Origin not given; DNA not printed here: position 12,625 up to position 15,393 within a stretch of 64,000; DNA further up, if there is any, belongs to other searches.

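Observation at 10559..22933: A lipoyl-E2 and a fused E1 alpha-beta dehydrogenase lead a nine-gene sugar-phosphate operon under a divergent GntR regulator, with no E3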

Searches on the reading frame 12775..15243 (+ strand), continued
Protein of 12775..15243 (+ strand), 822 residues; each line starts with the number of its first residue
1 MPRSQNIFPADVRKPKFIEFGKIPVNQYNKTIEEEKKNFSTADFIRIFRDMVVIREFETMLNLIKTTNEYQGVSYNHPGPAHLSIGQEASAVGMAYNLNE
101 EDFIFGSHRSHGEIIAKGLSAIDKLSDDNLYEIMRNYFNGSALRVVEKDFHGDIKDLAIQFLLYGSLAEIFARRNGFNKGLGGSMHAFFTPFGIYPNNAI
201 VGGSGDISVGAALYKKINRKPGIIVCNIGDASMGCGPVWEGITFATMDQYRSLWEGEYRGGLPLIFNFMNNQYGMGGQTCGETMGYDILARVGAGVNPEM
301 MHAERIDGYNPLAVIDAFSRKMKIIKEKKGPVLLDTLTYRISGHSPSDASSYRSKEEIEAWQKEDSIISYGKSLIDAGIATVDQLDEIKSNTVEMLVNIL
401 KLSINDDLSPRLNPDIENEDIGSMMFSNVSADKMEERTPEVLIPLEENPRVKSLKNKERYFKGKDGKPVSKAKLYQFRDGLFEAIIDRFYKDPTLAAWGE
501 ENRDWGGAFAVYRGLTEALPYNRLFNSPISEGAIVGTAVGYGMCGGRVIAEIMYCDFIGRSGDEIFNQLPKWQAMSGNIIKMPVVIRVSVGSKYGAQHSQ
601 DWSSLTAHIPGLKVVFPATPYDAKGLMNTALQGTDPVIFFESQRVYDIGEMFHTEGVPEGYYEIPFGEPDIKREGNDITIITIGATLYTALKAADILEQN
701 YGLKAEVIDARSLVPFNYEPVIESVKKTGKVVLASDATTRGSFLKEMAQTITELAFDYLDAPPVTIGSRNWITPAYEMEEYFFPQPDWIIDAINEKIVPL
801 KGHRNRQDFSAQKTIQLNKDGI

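Call 67: search_protein_families(library=pfam, proteins=[L078:4804-6147:-, L079:3531-4805:-, L078:2137-3123:+, L078:17344-18354:-, L045:20538-21044:-, L078:3125-4108:+, L078:4109-4861:+, L078:20484-21491:-, L050:3819-5231:-, L062:15667-17310:-])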
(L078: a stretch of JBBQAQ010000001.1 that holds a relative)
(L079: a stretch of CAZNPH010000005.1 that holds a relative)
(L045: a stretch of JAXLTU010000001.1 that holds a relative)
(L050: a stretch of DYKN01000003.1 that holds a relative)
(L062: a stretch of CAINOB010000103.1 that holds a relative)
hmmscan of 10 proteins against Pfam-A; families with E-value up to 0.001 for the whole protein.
L078:4804-6147:- (447 aa): 2 families
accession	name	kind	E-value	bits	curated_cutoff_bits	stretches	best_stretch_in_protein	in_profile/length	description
PF04616.20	Glyco_hydro_43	-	3.3e-39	135.4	32.2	1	28-303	2-286/288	Glycosyl hydrolases family 43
PF03422.21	CBM_6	-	3e-13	50.6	28.9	1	344-447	20-124/125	Carbohydrate binding module (family 6)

L079:3531-4805:- (424 aa): 1 family
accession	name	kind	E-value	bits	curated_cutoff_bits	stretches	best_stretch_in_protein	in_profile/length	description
PF06134.17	RhaA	-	4.1e-175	583.4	22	1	7-423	2-417/417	L-rhamnose isomerase (RhaA)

L078:2137-3123:+ (328 aa): 1 family
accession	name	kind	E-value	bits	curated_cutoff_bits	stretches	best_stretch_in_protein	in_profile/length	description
PF00248.27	Aldo_ket_red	-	2.3e-74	250.5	24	1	28-327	2-290/291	Aldo/keto reductase family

L078:17344-18354:- (336 aa): 1 family
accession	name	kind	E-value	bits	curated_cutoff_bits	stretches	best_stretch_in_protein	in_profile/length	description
PF01112.23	Asparaginase_2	-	3.9e-113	378.1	27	1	30-329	2-304/309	Asparaginase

L045:20538-21044:- (168 aa): 1 family
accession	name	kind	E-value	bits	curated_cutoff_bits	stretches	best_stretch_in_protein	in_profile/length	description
PF17319.7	DUF5362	-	0.00022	21.5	25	1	93-157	29-93/94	Family of unknown function (DUF5362)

L078:3125-4108:+ (327 aa): 4 families
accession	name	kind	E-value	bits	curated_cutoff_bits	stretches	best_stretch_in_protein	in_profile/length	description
PF01408.29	GFO_IDH_MocA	-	1.5e-23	84.2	24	1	4-120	1-117/120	Oxidoreductase family, NAD-binding Rossmann fold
PF22725.1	GFO_IDH_MocA_C3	-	3e-22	79.4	27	1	135-246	5-123/124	GFO/IDH/MocA C-terminal domain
PF02894.22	GFO_IDH_MocA_C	-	1.3e-09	38.6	22.9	1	136-315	2-206/218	Oxidoreductase family, C-terminal alpha/beta domain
PF03807.23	F420_oxidored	-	0.00011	23.1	21.6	1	6-76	2-70/94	NADP oxidoreductase coenzyme F420-dependent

L078:4109-4861:+ (250 aa): 1 family
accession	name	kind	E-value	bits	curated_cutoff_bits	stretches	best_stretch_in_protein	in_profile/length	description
PF10677.15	DUF2490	-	5.9e-18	65.7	29.8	1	25-209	2-175/186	Protein of unknown function (DUF2490)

L078:20484-21491:- (335 aa): 1 family
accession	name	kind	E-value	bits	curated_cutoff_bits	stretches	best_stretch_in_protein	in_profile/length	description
PF00923.25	TAL_FSA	-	2.9e-89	299.7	27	1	30-329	1-283/285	Transaldolase/Fructose-6-phosphate aldolase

L050:3819-5231:- (470 aa): 2 families
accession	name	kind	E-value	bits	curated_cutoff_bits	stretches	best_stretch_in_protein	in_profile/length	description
PF00425.24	Chorismate_bind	-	4.2e-79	266.2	27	1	204-455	2-257/257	chorismate binding enzyme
PF04715.19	Anth_synt_I_N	-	1.2e-24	87.6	23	1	16-162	1-140/140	Anthranilate synthase component I, N terminal region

L062:15667-17310:- (547 aa): 6 families
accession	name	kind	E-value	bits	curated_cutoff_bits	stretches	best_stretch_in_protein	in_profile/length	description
PF01266.30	DAO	-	3.5e-59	201.5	27.9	1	16-344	1-319/353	FAD dependent oxidoreductase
PF16901.10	DAO_C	-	1.5e-17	64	31.4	1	419-523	15-125/126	C-terminal domain of alpha-glycerophosphate oxidase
PF00890.30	FAD_binding_2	-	4.4e-08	33.2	20.4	1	16-56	1-41/414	FAD binding domain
PF01494.25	FAD_binding_3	-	1.8e-07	31.2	22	1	16-306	3-248/349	FAD binding domain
PF12831.13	FAD_oxidored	-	3.1e-07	30.5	27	1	16-59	1-44/416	FAD dependent oxidoreductase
PF13450.12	NAD_binding_8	-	0.00021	22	21.9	1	19-56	1-38/68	NAD(P)-binding Rossmann-like domain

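Call 76: list_cluster_members(proteins=[P0001, P0121])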
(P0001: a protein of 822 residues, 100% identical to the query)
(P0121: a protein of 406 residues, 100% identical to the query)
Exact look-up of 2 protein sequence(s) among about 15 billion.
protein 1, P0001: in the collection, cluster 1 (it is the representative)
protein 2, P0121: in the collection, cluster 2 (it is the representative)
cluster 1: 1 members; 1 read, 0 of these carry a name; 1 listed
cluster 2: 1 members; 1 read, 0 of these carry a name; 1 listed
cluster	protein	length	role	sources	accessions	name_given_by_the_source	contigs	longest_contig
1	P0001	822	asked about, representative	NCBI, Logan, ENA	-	-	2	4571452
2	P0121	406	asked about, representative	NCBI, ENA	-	-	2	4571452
